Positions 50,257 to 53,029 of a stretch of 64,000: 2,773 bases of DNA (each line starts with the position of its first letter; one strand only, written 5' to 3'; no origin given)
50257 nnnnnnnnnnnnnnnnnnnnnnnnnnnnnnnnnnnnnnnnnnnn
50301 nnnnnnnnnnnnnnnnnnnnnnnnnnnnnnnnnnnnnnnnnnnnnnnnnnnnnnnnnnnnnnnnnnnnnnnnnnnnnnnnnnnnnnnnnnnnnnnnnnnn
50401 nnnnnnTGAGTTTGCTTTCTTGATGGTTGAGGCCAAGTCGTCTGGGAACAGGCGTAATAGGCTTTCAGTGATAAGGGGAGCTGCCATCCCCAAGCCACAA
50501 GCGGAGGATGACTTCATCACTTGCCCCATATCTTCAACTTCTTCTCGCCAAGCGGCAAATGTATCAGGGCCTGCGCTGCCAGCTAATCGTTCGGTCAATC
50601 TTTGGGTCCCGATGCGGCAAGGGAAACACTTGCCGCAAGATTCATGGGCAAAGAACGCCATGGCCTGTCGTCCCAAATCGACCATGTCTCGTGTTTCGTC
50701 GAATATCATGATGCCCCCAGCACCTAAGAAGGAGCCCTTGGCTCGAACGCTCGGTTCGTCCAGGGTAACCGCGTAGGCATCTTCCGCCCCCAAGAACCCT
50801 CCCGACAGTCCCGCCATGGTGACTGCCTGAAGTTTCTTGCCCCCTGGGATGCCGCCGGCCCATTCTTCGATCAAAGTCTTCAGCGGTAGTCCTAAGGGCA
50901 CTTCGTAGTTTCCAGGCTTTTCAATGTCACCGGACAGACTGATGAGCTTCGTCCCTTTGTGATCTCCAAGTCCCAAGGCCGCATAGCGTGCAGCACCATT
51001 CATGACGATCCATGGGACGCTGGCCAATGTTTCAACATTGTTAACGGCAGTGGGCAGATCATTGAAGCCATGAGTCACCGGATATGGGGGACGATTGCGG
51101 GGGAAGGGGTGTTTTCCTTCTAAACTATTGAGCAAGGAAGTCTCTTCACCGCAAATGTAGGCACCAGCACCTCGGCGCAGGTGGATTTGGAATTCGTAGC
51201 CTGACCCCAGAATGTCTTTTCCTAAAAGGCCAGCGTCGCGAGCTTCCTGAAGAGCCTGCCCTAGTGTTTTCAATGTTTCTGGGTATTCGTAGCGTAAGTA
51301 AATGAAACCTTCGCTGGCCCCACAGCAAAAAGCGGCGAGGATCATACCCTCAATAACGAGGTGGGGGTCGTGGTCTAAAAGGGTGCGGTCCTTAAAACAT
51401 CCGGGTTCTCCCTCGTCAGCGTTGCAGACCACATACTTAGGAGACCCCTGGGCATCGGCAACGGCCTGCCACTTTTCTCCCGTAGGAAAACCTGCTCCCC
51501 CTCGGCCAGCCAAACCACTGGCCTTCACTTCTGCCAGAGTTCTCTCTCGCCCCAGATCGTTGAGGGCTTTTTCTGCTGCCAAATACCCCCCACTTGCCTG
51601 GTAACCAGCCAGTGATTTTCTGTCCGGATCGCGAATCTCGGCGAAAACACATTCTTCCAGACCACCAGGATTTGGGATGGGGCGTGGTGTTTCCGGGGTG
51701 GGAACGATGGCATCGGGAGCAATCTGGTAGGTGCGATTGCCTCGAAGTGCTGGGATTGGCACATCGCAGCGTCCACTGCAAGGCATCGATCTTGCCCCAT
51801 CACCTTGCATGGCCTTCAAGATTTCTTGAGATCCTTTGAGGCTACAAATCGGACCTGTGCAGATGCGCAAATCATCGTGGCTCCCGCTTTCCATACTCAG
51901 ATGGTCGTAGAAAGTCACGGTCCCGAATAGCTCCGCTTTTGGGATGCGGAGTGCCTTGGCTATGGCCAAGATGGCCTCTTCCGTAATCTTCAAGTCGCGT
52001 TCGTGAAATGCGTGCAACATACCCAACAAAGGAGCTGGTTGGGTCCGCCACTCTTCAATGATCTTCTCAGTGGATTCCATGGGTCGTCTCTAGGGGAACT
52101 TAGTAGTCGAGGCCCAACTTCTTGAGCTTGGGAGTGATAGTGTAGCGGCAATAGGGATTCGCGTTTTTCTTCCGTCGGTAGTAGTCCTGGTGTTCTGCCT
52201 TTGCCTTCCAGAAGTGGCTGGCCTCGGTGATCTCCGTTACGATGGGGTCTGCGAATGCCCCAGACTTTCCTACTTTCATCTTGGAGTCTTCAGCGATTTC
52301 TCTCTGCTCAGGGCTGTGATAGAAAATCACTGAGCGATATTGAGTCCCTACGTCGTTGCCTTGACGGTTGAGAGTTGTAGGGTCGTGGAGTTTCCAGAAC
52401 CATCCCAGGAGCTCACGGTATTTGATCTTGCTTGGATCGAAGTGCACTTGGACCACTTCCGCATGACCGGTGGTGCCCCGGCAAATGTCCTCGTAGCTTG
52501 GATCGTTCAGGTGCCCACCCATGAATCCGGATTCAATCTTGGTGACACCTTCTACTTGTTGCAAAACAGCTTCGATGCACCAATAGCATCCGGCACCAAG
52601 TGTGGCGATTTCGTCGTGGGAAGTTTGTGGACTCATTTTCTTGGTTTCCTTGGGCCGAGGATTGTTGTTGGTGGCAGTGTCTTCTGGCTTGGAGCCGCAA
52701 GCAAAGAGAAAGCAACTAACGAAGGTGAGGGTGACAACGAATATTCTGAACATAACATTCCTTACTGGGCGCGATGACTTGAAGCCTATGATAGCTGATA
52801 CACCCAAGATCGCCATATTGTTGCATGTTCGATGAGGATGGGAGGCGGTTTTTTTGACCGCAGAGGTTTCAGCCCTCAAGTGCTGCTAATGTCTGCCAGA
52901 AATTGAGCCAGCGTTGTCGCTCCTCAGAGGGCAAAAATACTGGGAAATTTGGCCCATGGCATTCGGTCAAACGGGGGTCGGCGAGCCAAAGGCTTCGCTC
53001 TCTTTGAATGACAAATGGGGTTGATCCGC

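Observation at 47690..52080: Selenocysteine formate dehydrogenase split by the ORF caller at an in-frame UGA, with an fdhF-like SECIS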

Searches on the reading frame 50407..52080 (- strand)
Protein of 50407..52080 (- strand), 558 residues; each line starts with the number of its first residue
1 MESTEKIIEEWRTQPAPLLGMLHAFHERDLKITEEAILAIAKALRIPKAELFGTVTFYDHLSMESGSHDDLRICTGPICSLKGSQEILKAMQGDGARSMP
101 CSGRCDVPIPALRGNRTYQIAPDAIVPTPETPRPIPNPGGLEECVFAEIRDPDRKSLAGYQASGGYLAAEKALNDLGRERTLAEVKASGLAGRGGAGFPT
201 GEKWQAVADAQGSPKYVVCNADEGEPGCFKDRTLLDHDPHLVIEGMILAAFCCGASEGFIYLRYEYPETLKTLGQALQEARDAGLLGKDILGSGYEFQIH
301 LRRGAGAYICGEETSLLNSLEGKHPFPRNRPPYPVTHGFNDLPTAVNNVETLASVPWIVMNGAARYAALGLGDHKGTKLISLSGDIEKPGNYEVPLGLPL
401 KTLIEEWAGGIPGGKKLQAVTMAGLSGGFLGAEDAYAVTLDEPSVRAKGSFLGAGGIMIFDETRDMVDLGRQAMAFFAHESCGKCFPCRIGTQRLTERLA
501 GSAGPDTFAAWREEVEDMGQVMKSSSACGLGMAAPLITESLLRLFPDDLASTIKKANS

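Call 11: search_protein_families(library=pfam, proteins=[window:50407-52080:-])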
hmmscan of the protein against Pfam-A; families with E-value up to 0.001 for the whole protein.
window:50407-52080:- (558 aa): 5 families
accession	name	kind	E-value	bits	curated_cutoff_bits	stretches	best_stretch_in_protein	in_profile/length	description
PF01512.22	Complex1_51K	-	1.1e-46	158.9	31.2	1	185-356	1-149/150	Nuo51 FMN-binding domain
PF10589.14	NADH_4Fe-4S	-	1.5e-19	70.1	23.5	1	471-550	4-83/85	NADH-ubiquinone oxidoreductase-F iron-sulfur binding region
PF01257.25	2Fe-2S_thioredx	-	1e-12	48.6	24.8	1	5-92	2-89/145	Thioredoxin-like [2Fe-2S] ferredoxin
PF10531.15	SLBB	-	2.9e-07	30.7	27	1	381-415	3-37/55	SLBB domain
PF22461.2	SLBB_2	-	8.7e-05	23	27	1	378-426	1-51/79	SLBB domain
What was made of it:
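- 47690..50407 (-): Full-length formate dehydrogenase alpha subunit, 905 aa with Sec361. The N-terminal part is NuoG-like ([2Fe-2S] plus 2x[4Fe-4S]). It is followed by Molybdop_Fe4S4, Molybdopterin and Molydop_binding domains. Pfam architecture (call 11).
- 50404..52080 (-): Diaphorase (beta) subunit, 558 aa: an N-terminal NuoE-like [2Fe-2S] domain fused to a NuoF-like FMN/NAD(H)/[4Fe-4S] module. Its TGA stop overlaps the alpha-subunit ATG (ATGA). Pfam 2Fe-2S_thioredx, Complex1_51K, SLBB and NADH_4Fe-4S (call 11).
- Checked: Gene 50404..52080(-) carries 2Fe-2S_thioredx (NuoE-like), Complex1_51K, SLBB and NADH_4Fe-4S (NuoF-like) domains (call 11).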

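Call 37: search_solved_structures(query=window:50407-52080:-, max_evalue=1e-20)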
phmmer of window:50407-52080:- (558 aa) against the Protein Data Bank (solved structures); distinct sequences matched with E-value up to 1e-20: 61 (the best 60 are shown).
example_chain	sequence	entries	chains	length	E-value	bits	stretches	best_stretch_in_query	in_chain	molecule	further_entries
9n5u_B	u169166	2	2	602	3.1e-115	389.1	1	153-551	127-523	NfnB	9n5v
7t2r_B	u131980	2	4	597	2.6e-114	386.1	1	153-554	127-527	NiFe hydrogenase subunit B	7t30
9bov_B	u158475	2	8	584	1.6e-112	380.2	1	157-554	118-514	NADH dehydrogenase (Quinone)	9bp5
8oh5_B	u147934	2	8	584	7.8e-112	377.9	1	151-554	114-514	NAD-reducing hydrogenase subunit HoxF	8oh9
7q4w_B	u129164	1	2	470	4.6e-108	365.5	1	160-553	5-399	Iron hydrogenase HydB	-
7q4v_B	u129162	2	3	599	5.1e-108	365.3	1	158-553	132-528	Iron hydrogenase HydB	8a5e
8a6t_B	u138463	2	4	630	7.5e-107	361.5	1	153-553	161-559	Electron bifurcating hydrogenase subunit HydB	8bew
7p5h_B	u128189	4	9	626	2.1e-102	346.8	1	149-551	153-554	Fe-hydrogenase, subunit beta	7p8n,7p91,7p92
7q5y_C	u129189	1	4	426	9.8e-102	344.6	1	150-555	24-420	NADH-quinone oxidoreductase subunit F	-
6hl2_B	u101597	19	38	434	1.1e-101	344.5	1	150-555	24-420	NADH-quinone oxidoreductase subunit F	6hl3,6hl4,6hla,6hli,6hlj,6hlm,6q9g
6q9c_B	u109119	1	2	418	2.7e-101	343.2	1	150-548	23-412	NADH-quinone oxidoreductase subunit F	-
6r7p_B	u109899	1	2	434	2.7e-101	343.1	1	150-555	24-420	NADH-quinone oxidoreductase subunit F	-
9fii_B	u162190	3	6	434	3.7e-101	342.7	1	150-555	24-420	NADH-quinone oxidoreductase subunit F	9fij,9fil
6q9k_B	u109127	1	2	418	6.9e-101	341.8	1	150-548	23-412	NADH-quinone oxidoreductase subunit F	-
9fdj_B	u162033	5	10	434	1.1e-100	341.2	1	150-555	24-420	NADH-quinone oxidoreductase subunit F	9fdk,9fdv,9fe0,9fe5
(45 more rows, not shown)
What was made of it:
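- On NAD+-dependent metal FDH of the MeFDH1 / Fds type: The fusion aligns end to end with 7e5z_B (call 37).
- Closest known: Rhodobacter capsulatus / Cupriavidus necator FdsGBA. Same: The NuoF-like FdsB is homologous (call 37).
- The NuoF-like module scores highest against the HydB/NfnB/HoxF subunits of bifurcating or hydrogenase complexes: 389-346 bits, against 287 for MeFDH1 beta (call 37).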

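Call 41: search_protein_families(library=ncbifam, proteins=[window:50407-52080:-])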
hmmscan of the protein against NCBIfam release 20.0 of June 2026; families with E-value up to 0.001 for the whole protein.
window:50407-52080:- (558 aa): 13 families
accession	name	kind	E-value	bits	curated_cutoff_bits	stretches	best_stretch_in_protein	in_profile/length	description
TIGR01959.1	nuoF_fam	equivalog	7.3e-133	442.9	558.65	1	146-551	3-408/410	NADH-quinone oxidoreductase subunit NuoF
NF010120.0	PRK13596.1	equivalog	1.2e-108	363.4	389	1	144-556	7-420/433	NADH-quinone oxidoreductase subunit NuoF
NF008436.0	PRK11278.1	equivalog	5.5e-99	332.1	749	1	156-492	26-364/448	NADH-quinone oxidoreductase subunit NuoF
NF003454.1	PRK05035.1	equivalog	8.9e-13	47.6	345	1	173-426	118-333/556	electron transport complex subunit RsxC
NF004638.0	PRK05988.1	equivalog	1.2e-12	47.8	198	1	2-89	12-99/159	formate dehydrogenase subunit gamma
NF005747.0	PRK07571.1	equivalog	3.9e-11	42.9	224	1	5-92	26-113/173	bidirectional hydrogenase complex protein HoxE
TIGR04481.1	PR_assoc_PrdC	equivalog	1.4e-10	40.6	490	1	178-282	73-173/425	proline reductase-associated electron transfer protein PrdC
TIGR01945.1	rnfC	subfamily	3.3e-10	39.1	245.95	1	172-279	115-220/435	RnfABCDGE type electron transport complex subunit C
TIGR01958.1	nuoE_fam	subfamily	3.8e-08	33.6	142.4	1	17-91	17-91/148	NADH-quinone oxidoreductase subunit NuoE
NF005722.0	PRK07539.1-2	equivalog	1.6e-07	31.5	141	1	4-92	13-101/157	NADH-quinone oxidoreductase subunit NuoE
NF005721.0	PRK07539.1-1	equivalog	2.6e-06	26.9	308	1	4-92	34-122/292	NADH-quinone oxidoreductase subunit NuoE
NF005725.0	PRK07539.1-5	equivalog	1.5e-05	24.8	220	1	18-92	41-116/174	NADH-quinone oxidoreductase subunit NuoE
NF005724.0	PRK07539.1-4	equivalog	3.6e-05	23.7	280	1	18-91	42-116/240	NADH-quinone oxidoreductase subunit NuoE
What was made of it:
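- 50404..52080 (-): NCBIfam nuoF_fam at 1e-133 plus weak FDH-gamma/NuoE matches at residues 2-92 (call 41).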

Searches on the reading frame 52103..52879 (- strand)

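Call 11: search_protein_families(library=pfam, proteins=[window:52103-52879:-])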
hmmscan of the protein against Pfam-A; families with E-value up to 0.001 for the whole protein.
window:52103-52879:- (259 aa): 1 family
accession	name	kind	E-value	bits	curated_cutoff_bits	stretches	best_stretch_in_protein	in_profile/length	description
PF01625.27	PMSR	-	1.3e-63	214.2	23.7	1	92-244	2-152/153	Peptide methionine sulfoxide reductase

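Call 41: search_protein_families(library=ncbifam, proteins=[window:52103-52879:-])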
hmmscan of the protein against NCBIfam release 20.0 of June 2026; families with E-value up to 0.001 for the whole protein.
window:52103-52879:- (259 aa): 5 families
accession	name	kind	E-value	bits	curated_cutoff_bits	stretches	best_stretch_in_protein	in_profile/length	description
NF004042.0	PRK05550.1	equivalog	6.3e-65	219.2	330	1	80-249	125-290/293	bifunctional methionine sulfoxide reductase B/A protein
TIGR00401.1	msrA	equivalog_domain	1.1e-57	194.6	108.1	1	90-244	1-153/153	peptide-methionine (S)-S-oxide reductase MsrA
NF010625.0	PRK14018.1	equivalog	4.4e-41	141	522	1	78-248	187-352/521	bifunctional peptide-methionine (S)-S-oxide reductase MsrA/peptide-methionine (R)-S-oxide reductase MsrB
NF004038.0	PRK05528.1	equivalog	2.5e-21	76.4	200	1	94-245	6-146/157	peptide-methionine (S)-S-oxide reductase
NF041383.1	Trx_VPGUxxT_two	exception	9.4e-07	28.8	275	1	85-158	141-197/287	VPGUxxT family thioredoxin-like (seleno)protein, type 2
